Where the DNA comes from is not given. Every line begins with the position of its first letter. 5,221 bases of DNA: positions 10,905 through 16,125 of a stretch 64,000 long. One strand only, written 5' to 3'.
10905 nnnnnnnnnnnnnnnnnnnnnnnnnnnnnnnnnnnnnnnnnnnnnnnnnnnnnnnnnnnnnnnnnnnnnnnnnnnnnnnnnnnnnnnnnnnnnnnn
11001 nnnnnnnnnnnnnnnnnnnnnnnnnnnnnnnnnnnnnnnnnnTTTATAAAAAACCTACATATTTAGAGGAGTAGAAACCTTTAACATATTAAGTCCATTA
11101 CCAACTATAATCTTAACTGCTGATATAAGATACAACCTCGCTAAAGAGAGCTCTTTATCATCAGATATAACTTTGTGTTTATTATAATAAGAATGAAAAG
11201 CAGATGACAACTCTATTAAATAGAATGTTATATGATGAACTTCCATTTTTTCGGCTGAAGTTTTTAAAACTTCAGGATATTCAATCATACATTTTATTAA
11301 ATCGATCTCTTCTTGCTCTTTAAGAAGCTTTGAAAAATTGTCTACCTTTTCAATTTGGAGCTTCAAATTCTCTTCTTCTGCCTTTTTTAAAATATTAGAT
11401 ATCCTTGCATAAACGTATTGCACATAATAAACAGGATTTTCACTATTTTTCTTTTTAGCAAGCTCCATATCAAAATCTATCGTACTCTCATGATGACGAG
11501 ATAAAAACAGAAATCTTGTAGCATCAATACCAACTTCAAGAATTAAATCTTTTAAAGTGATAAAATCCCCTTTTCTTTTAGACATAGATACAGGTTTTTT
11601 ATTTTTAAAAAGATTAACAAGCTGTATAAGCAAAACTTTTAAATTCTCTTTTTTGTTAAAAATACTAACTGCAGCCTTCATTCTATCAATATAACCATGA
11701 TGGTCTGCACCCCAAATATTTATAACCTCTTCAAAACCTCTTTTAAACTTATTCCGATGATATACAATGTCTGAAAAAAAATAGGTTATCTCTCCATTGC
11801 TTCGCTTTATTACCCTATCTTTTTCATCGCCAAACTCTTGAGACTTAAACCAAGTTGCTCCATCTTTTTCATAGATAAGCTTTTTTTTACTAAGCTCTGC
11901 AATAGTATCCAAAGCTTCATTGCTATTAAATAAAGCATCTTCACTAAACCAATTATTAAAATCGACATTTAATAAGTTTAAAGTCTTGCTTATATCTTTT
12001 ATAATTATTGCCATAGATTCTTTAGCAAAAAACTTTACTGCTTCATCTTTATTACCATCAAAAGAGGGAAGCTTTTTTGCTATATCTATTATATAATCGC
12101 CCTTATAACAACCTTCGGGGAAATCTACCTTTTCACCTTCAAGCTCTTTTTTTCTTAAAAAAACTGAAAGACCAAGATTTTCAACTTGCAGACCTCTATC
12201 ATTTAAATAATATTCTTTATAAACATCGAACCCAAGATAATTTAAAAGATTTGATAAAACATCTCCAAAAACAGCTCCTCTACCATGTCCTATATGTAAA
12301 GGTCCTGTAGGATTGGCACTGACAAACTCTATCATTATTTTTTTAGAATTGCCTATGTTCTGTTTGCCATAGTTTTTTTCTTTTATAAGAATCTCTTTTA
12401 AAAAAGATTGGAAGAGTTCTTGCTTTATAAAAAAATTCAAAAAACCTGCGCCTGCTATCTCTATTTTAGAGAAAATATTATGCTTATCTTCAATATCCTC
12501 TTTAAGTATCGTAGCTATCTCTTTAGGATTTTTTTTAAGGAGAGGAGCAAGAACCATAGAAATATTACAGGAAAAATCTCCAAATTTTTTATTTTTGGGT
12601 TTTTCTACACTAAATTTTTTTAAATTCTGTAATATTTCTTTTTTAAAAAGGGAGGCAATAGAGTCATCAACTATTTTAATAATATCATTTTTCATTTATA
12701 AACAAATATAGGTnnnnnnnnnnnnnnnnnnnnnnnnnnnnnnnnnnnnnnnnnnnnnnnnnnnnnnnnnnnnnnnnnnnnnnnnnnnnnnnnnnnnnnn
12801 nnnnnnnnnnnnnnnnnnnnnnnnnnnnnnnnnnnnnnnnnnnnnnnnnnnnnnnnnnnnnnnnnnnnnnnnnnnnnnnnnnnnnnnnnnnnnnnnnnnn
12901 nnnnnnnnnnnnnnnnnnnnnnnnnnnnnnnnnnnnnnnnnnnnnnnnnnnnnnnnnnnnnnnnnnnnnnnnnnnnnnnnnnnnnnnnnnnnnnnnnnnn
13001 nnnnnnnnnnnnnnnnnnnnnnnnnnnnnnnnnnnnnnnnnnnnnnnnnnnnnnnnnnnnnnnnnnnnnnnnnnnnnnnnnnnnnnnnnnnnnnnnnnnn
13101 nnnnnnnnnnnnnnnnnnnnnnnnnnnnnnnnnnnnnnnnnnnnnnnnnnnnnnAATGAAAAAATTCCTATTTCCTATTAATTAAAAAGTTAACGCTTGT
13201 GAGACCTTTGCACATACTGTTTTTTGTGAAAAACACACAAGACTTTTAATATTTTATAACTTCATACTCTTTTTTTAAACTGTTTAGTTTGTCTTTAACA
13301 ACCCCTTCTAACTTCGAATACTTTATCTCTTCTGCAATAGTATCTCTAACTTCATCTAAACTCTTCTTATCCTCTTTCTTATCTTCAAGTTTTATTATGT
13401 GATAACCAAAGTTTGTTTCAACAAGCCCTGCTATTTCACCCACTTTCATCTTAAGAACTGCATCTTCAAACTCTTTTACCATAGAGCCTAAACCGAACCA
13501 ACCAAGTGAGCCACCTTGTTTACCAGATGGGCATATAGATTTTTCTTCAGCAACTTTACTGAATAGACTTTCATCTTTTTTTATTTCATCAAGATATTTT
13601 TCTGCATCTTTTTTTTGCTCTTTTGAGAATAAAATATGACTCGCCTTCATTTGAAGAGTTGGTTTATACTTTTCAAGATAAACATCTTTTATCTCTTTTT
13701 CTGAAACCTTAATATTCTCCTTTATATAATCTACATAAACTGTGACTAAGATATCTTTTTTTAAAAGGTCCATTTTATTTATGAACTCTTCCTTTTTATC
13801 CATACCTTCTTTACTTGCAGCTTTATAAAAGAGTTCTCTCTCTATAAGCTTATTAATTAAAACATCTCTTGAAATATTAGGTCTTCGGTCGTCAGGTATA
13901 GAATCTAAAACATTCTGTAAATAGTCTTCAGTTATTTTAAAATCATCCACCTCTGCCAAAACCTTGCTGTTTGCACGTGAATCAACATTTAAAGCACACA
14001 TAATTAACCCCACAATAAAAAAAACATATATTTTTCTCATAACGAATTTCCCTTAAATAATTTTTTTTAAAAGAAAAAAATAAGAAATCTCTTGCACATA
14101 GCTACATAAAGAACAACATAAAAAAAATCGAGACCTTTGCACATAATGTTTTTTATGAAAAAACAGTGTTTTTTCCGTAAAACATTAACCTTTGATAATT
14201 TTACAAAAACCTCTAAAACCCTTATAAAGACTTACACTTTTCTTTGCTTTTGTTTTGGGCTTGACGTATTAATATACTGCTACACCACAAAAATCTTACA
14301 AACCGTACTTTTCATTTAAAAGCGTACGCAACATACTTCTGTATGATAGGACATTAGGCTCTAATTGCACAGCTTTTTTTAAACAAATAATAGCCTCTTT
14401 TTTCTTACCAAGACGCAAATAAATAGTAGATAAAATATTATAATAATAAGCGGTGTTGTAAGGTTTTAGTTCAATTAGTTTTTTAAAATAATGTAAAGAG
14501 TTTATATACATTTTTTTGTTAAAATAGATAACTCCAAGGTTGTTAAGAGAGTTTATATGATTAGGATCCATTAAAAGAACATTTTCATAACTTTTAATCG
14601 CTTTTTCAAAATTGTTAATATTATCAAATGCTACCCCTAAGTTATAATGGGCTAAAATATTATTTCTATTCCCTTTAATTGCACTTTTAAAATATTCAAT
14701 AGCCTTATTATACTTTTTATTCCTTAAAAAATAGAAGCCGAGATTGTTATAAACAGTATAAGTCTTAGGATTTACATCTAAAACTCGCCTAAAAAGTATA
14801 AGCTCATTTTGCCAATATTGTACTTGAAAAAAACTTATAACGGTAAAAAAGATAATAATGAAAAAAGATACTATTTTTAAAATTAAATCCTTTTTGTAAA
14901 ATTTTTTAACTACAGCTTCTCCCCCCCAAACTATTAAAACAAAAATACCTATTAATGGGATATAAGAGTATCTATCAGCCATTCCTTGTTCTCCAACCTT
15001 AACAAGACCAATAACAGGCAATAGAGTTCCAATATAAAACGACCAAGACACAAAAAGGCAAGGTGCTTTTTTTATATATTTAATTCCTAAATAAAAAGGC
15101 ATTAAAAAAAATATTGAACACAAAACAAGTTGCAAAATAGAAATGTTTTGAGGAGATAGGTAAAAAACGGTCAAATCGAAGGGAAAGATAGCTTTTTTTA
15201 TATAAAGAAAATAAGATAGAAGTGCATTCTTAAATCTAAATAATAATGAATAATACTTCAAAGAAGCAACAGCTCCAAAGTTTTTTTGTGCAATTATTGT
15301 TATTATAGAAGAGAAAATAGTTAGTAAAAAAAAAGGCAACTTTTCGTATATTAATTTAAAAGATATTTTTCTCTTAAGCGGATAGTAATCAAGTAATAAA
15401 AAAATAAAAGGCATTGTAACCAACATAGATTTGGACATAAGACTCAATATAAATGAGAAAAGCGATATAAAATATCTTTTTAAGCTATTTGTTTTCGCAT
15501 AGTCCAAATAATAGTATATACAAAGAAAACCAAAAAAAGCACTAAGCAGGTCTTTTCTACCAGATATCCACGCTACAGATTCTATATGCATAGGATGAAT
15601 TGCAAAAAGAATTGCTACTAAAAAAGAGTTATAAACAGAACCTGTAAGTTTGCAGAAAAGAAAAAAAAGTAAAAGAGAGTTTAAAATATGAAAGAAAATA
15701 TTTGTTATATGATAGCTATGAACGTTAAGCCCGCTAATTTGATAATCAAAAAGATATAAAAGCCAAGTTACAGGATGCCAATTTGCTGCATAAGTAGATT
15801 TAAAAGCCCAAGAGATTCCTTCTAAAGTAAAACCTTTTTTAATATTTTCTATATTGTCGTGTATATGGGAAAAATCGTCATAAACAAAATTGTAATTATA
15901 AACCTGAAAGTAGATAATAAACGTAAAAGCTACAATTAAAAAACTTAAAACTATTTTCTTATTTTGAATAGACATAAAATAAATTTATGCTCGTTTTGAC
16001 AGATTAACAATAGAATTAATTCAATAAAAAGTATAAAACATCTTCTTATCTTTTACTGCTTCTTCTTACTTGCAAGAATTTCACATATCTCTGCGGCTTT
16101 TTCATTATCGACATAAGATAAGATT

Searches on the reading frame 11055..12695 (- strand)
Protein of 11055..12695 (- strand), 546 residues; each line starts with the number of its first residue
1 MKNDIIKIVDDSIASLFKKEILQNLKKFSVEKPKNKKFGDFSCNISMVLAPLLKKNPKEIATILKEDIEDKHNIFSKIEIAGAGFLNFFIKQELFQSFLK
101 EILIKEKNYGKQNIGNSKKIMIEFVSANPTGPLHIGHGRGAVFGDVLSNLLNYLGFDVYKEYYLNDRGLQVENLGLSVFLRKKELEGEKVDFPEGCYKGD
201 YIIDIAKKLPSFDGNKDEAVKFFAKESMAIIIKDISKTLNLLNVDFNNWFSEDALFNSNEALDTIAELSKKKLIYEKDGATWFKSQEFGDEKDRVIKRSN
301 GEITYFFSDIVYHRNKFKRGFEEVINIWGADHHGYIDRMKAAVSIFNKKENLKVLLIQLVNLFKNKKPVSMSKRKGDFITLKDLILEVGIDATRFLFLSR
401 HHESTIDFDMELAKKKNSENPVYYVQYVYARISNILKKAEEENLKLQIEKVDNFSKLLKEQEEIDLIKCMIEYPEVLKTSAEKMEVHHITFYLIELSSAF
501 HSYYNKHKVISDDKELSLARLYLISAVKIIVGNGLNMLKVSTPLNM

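Call 11: search_protein_families(library=ncbifam, proteins=[window:11055-12695:-])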
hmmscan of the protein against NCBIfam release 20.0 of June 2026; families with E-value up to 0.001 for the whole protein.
window:11055-12695:- (546 aa): 11 families
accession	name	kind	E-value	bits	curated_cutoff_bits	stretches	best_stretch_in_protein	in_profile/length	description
TIGR00456.1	argS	equivalog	6.3e-134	447.4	261.65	1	6-546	2-569/569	arginine--tRNA ligase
NF002446.0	PRK01611.3-3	equivalog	3.3e-65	220.6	399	3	5-191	5-190/636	arginine--tRNA ligase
NF002447.0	PRK01611.3-4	equivalog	1.8e-56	191.8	460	2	3-177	3-168/613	arginine--tRNA ligase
NF045898.1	ArgS_rel_codon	equivalog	2.1e-30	106.3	340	2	27-157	30-149/327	ArgS-related anticodon-binding protein NrtL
TIGR00435.1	cysS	equivalog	6.9e-10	38.6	340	1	370-466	265-358/466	cysteine--tRNA ligase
TIGR00211.2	glyS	equivalog_domain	1.6e-08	33.5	300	1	419-529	569-673/684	glycine--tRNA ligase subunit beta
NF008957.0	PRK12300.1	subfamily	1.3e-06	26.6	677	1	343-443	602-695/946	leucine--tRNA ligase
TIGR00422.1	valS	equivalog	7.7e-06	24.2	612.1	0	361-443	517-602/863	valine--tRNA ligase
NF011108.0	PRK14536.1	equivalog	1.9e-05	23.7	780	0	366-419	277-329/490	cysteine--tRNA ligase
TIGR00395.1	leuS_arch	equivalog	4.3e-05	21.7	648.5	1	343-463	596-713/938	leucine--tRNA ligase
TIGR00396.1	leuS_bact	equivalog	0.00011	20.4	548.4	0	115-173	26-84/843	leucine--tRNA ligase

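Call 44: find_related_loci(query=window:11055-12695:-, collection=genome_contigs, flank=10000)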
Query window:11055-12695:- (546 aa) in genome_contigs; peptide patterns used: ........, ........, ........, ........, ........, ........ (x = any residue, [..] = any of these).
376 stretches matched a pattern; 263 encode a relative of the query (tblastn E <= 1e-3); the best 80 are kept; 80 distinct loci.
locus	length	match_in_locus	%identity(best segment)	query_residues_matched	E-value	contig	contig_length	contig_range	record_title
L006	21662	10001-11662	49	1-546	4e-178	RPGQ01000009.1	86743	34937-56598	MAG: Desulfobacteraceae bacterium Eth-SRB2 Scaffold14_pilon, whole genome shotgun sequence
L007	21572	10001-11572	48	29-546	3e-174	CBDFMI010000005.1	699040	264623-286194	MAG: bacterium isolate 0c387635-7a99-40f5-a4bd-638620f608dd genome assembly, contig: contig_5, whole genome shotgun sequ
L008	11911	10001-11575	45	30-546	2e-156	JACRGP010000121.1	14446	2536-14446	MAG: Nitrospinota bacterium isolate NC_groundwater_1754_Pr3_B-0.1um_58_23 SR-2_scaffold_141_1639002, whole genome shotgu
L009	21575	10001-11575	45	30-546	5e-155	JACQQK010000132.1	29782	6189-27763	MAG: Nitrospinota bacterium isolate NC_groundwater_1331_Ag_S-0.2um_58_131 S_p2_S4_coassembly_k141_2820362, whole genome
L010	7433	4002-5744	43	1-546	4e-153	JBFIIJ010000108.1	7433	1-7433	MAG: Gammaproteobacteria bacterium isolate Mix_sand11.2021.09.Z.47 k141_1951415_length_7433_cov_9.0000, whole genome sho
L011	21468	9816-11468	45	1-546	2e-150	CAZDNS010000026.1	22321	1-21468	MAG TPA_asm: uncultured Planctomycetia bacterium isolate SRP090828_co1_107 genome assembly, contig: NODE_360_length_2232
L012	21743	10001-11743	43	1-546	5e-150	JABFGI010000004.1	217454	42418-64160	MAG: Proteobacteria bacterium isolate PRO17 c_000000000004, whole genome shotgun sequence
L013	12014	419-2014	46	22-546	4e-150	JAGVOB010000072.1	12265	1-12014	MAG: Candidatus Omnitrophota bacterium isolate DeMMO3_15 c_000000005753, whole genome shotgun sequence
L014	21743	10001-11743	42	1-546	3e-150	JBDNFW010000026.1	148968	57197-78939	MAG: Gammaproteobacteria bacterium isolate concoct.158.ELB k141_310109, whole genome shotgun sequence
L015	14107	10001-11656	44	1-546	1e-149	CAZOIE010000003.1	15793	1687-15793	MAG TPA_asm: uncultured Planctomycetia bacterium isolate SRP077602_co2_344 genome assembly, contig: NODE_5577_length_157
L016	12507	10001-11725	42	12-546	9e-149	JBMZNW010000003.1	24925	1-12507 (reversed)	MAG: Gammaproteobacteria bacterium isolate ME_XS_2212_1_bin57 ME_XS_2212_1_bin57_2, whole genome shotgun sequence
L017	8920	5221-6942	43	1-546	6e-149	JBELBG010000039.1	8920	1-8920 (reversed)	MAG: Thiotrichaceae bacterium isolate REMEI003_ass_metaspades_bin.265 NODE_12555_length_8969_cov_4.265537, whole genome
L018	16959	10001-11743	42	1-546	1e-148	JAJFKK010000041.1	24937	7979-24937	MAG: Gammaproteobacteria bacterium isolate OFTM102 OFTM102_40, whole genome shotgun sequence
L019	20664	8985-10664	43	1-546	2e-148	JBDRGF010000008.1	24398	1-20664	MAG: Pseudomonadota bacterium isolate MEGAHIT-group-1.414 k141_5319291, whole genome shotgun sequence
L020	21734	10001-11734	42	1-543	2e-145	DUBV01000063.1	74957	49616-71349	MAG TPA_asm: Thiotrichaceae bacterium isolate UWMA-0311 NODE_561_length_74957_cov_0.620321, whole genome shotgun sequenc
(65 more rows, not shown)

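Call 49: find_encoding_contigs(protein=window:11055-12695:-, flank=10000, max_places=6)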
Protein window:11055-12695:- (546 aa): 1 contig read that carries it; 1 place shown.
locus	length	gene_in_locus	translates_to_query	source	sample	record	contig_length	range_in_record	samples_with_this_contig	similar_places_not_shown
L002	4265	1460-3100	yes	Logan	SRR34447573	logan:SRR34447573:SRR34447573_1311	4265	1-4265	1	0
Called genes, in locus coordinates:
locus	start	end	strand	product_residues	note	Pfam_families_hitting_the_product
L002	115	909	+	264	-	PF13145:Rotamase_2, PF13616:Rotamase_3, PF00639:Rotamase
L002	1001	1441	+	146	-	-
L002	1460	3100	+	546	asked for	PF03485:Arg_tRNA_synt_N, PF00750:tRNA-synt_1d, PF01406:tRNA-synt_1e (faint), PF05746:DALR_1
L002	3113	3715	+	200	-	PF05036:SPOR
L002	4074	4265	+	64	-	?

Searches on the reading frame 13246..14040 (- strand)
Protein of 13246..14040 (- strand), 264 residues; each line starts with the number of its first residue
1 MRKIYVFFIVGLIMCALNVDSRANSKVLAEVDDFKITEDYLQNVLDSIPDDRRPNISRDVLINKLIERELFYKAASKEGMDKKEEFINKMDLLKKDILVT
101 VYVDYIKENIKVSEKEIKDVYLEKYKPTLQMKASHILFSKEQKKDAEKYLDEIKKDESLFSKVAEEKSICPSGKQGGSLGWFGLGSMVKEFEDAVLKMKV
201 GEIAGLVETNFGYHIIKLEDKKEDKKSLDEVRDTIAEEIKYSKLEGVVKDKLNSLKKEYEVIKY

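Call 11: search_protein_families(library=ncbifam, proteins=[window:13246-14040:-])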
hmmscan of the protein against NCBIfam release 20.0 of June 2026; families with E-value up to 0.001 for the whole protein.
window:13246-14040:- (264 aa): 9 families
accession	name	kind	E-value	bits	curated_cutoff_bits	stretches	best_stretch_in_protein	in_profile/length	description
NF000809.0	PRK00059.1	equivalog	2.8e-23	82.8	303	1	69-263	135-330/336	peptidylprolyl isomerase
NF002827.0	PRK03002.1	equivalog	2.9e-21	75.7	343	1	105-245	119-248/285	peptidylprolyl isomerase PrsA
NF002824.0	PRK02998.1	subfamily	5e-21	75.3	360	1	91-246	102-247/283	peptidylprolyl isomerase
NF002846.0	PRK03095.1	equivalog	2.4e-19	69.9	361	1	111-244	114-244/287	peptidylprolyl isomerase PrsA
NF008054.0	PRK10788.1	equivalog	5e-19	68.4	493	1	105-243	242-381/626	peptidylprolyl isomerase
NF011969.0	PRK15441.1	equivalog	6.1e-18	65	127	1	133-218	7-89/93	peptidylprolyl isomerase PpiC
TIGR02933.1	nifM_nitrog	equivalog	1.1e-14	54.9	168.2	1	88-230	77-234/256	nitrogen fixation protein NifM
NF008038.0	PRK10770.1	equivalog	4.6e-12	45.5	394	1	129-226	290-388/431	peptidylprolyl isomerase SurA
TIGR02925.1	cis_trans_EpsD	equivalog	1.5e-10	41.1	108.9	1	5-123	6-128/232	EpsD family peptidyl-prolyl cis-trans isomerase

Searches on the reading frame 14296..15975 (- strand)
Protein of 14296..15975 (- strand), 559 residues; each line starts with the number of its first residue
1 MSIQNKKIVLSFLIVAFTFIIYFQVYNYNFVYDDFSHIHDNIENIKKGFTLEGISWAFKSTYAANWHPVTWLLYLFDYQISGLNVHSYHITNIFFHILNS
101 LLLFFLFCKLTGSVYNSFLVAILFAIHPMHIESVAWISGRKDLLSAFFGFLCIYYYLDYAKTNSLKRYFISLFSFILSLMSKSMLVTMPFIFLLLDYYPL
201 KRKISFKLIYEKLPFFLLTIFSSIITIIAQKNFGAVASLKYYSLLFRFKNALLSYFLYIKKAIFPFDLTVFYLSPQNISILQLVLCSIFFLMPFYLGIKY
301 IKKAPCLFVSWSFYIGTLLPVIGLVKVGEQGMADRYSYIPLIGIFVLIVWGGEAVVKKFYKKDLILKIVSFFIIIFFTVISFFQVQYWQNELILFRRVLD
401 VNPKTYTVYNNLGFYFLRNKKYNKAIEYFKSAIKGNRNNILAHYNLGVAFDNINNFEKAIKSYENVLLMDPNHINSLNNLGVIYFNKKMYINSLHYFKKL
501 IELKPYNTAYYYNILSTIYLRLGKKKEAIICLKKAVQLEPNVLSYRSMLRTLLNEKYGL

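Call 11: search_protein_families(library=ncbifam, proteins=[window:14296-15975:-])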
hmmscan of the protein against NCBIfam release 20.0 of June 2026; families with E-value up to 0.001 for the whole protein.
window:14296-15975:- (559 aa): 22 families
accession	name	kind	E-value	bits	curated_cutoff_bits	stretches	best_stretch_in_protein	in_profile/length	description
NF040959.1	MamA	equivalog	9.7e-22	77.4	200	1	388-545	18-175/204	magnetosome protein MamA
TIGR02521.1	type_IV_pilW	equivalog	7.2e-17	61.7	154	2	430-541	55-167/234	type IV pilus biogenesis/stability protein PilW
TIGR02917.1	PEP_TPR_lipo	equivalog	8.1e-15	53.8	312.2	1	403-549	462-607/899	XrtA/PEP-CTERM system TPR-repeat protein PrsT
NF008391.2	PRK11189.1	equivalog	3.1e-10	40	250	1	395-461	88-154/297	lipoprotein NlpI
NF047558.1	TPR_END_plus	domain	3.2e-08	33.4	32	1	511-543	2-33/56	TPR end-of-group domain-containing protein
NF033758.1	gliding_GltE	equivalog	1.5e-07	30.8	225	1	427-556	73-202/411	adventurous gliding motility TPR repeat lipoprotein GltE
TIGR02552.1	LcrH_SycD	equivalog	2.2e-07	30.7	104.8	1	395-508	7-120/136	SycD/LcrH family type III secretion system chaperone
NF033762.1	social_mot_Tgl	equivalog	4.1e-07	29.6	225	0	456-545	82-173/252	social motility TPR repeat lipoprotein Tgl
NF002725.1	PRK02603.1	equivalog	6.8e-07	29.5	143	1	404-487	33-119/173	photosystem I assembly protein Ycf3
NF047371.1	FlcA_CTERM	equivalog_domain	1.3e-06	27.2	300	1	398-502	430-535/646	periplasmic flagellar collar protein FlcA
NF052415.1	T3SS_chap_SctY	equivalog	2.6e-06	27.9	70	0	455-537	21-105/106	type III secretion apparatus assembly chaperone SctY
NF047507.1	TPR_BatC_Lepto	exception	5.7e-06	25.9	175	1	421-481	73-137/214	TPR repeat-containing protein BatC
NF033920.0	C39_PA2778_fam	equivalog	6e-06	25.8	150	0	450-540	166-255/255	PA2778 family cysteine peptidase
NF008756.0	PRK11788.1-4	equivalog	8e-06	25.1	474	1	407-556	142-295/389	lipopolysaccharide assembly protein LapB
TIGR02795.1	tol_pal_ybgF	equivalog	1.5e-05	25.6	90.1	1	409-475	5-74/119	tol-pal system protein YbgF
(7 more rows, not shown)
